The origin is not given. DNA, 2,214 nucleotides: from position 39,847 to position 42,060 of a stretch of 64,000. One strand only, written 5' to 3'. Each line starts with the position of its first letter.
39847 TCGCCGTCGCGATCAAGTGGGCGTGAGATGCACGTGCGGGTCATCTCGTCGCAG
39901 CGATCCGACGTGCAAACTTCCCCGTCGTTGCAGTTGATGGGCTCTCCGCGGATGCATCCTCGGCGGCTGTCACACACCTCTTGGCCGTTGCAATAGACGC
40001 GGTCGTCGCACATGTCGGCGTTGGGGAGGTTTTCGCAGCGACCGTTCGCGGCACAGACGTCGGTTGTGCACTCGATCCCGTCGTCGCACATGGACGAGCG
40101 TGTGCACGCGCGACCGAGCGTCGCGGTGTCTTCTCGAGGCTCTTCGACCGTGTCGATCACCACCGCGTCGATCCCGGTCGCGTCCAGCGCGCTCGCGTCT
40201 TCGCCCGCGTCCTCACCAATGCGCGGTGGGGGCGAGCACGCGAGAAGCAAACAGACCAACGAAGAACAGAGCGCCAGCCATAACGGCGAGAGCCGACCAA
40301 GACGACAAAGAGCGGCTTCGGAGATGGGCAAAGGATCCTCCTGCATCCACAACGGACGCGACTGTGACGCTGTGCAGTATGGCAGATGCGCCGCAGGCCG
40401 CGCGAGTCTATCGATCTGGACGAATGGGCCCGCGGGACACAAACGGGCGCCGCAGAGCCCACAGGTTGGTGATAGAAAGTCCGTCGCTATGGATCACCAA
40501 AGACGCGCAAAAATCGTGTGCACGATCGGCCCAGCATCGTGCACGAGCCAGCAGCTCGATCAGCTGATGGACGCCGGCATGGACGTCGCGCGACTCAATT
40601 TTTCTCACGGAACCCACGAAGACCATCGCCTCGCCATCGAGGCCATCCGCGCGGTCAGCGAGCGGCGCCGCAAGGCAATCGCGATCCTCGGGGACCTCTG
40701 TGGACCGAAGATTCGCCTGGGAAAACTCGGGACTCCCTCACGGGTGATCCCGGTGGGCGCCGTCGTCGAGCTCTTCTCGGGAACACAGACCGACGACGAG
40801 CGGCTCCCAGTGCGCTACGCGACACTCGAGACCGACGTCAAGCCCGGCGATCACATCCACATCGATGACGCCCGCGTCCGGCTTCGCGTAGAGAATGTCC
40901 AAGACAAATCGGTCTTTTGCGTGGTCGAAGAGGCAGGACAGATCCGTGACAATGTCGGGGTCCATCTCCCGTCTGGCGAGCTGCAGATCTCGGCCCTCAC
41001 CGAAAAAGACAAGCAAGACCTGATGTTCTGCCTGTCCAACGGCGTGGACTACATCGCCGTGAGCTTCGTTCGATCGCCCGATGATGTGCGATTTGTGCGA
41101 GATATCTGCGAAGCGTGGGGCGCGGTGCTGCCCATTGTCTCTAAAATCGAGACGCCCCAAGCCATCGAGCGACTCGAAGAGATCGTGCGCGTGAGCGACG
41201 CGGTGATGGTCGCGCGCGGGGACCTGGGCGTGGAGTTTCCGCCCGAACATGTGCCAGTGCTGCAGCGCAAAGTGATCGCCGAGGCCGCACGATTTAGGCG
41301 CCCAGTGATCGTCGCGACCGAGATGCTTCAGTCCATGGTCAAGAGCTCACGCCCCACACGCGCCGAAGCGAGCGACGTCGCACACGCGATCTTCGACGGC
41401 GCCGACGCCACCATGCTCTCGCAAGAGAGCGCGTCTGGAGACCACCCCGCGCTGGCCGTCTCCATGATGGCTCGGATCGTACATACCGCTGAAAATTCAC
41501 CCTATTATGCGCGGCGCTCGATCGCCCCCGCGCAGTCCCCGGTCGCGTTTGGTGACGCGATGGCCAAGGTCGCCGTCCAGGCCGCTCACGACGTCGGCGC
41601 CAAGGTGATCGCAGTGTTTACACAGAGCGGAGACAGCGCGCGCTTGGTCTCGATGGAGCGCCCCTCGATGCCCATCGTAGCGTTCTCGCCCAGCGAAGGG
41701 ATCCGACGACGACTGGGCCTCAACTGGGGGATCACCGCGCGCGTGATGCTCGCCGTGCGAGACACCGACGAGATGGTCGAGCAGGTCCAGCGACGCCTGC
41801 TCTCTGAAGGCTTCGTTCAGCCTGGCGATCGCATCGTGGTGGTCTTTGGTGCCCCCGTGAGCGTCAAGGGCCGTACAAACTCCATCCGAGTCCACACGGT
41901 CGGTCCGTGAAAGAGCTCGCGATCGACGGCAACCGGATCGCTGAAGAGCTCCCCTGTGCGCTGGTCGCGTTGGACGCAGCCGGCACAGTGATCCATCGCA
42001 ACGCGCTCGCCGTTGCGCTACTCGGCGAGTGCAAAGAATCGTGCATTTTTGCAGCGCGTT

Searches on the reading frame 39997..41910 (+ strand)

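Call 80: search_protein_families(library=pfam, proteins=[window:39997-41910:+], max_evalue=0.00001)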
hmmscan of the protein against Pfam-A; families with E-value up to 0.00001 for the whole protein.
window:39997-41910:+ (637 aa): 2 families
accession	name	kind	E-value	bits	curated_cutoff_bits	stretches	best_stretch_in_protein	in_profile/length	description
PF00224.27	PK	-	9.5e-105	350.7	30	1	169-488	2-328/328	Pyruvate kinase, barrel domain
PF02887.21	PK_C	-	4.5e-33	114.2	28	1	520-633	1-114/114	Pyruvate kinase, alpha/beta domain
